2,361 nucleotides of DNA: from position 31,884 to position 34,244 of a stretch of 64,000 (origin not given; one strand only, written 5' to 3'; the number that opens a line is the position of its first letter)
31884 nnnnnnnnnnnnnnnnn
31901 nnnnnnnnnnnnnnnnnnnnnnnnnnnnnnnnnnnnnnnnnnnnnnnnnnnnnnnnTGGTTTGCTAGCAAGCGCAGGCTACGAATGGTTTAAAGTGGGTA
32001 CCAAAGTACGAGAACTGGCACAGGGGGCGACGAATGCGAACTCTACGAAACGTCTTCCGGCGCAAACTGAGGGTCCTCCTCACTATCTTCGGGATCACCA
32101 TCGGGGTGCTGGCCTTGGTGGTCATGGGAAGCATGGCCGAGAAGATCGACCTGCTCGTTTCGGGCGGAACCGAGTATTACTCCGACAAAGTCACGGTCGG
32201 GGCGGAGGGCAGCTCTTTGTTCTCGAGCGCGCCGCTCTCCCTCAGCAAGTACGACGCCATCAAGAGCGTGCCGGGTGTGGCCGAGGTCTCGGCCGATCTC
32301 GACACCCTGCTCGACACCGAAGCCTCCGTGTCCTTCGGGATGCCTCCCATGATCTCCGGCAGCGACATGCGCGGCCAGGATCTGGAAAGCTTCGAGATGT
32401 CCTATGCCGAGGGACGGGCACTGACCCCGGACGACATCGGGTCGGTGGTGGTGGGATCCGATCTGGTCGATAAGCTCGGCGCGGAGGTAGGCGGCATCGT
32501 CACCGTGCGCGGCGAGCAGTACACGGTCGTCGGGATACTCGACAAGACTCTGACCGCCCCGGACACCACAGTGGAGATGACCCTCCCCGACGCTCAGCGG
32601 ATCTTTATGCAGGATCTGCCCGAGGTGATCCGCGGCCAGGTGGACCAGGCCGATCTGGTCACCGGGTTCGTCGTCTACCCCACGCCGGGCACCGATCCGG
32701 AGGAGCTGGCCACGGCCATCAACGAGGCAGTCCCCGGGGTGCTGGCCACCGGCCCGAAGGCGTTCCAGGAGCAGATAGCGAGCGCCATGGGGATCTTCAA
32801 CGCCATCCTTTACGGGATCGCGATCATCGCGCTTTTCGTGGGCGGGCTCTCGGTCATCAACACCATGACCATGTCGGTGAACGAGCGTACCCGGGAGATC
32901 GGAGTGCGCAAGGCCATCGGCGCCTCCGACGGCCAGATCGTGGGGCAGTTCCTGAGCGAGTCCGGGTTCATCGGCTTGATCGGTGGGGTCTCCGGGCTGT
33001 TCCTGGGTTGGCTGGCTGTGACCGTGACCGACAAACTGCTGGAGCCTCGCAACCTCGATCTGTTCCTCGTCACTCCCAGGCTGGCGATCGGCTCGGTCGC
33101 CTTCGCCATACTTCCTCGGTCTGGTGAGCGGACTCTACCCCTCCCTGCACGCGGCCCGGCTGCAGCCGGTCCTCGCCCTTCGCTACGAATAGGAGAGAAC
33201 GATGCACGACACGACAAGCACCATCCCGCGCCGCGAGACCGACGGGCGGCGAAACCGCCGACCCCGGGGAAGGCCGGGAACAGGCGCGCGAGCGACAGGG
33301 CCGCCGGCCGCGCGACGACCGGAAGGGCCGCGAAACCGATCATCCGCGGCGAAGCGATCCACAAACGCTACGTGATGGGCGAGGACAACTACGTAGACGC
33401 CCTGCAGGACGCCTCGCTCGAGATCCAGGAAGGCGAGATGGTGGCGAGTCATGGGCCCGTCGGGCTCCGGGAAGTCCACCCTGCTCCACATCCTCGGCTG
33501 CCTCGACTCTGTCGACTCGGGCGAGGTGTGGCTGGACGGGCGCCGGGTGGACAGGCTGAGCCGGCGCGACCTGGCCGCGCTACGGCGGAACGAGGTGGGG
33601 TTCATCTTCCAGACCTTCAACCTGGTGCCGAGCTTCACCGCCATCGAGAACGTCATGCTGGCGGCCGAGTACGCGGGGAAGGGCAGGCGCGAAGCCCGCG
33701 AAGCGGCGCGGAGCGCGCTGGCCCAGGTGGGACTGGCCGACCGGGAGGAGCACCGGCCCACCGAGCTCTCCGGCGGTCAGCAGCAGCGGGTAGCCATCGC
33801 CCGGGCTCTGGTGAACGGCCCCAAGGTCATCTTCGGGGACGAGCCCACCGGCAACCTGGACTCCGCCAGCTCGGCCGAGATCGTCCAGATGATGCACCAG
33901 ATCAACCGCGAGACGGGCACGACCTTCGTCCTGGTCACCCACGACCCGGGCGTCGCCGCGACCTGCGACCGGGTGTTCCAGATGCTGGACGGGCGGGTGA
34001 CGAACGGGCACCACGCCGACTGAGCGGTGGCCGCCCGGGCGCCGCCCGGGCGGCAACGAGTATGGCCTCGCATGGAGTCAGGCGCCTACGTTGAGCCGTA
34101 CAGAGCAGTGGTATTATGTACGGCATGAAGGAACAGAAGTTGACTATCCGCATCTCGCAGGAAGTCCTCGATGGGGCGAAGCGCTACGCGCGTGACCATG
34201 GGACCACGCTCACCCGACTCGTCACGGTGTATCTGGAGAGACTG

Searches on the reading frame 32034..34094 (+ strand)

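Call 55: search_protein_families(library=pfam, proteins=[window:32034-34094:+], max_evalue=0.00001)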
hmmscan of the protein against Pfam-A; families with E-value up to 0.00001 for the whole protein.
window:32034-34094:+ (686 aa): 2 families
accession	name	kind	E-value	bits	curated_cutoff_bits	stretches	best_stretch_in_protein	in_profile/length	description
PF12704.14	MacB_PCD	-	9.2e-19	69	27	1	15-231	2-206/207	MacB-like periplasmic core domain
PF02687.27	FtsX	-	1.2e-17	64.6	25.5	1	262-349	3-91/120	FtsX-like permease C-terminal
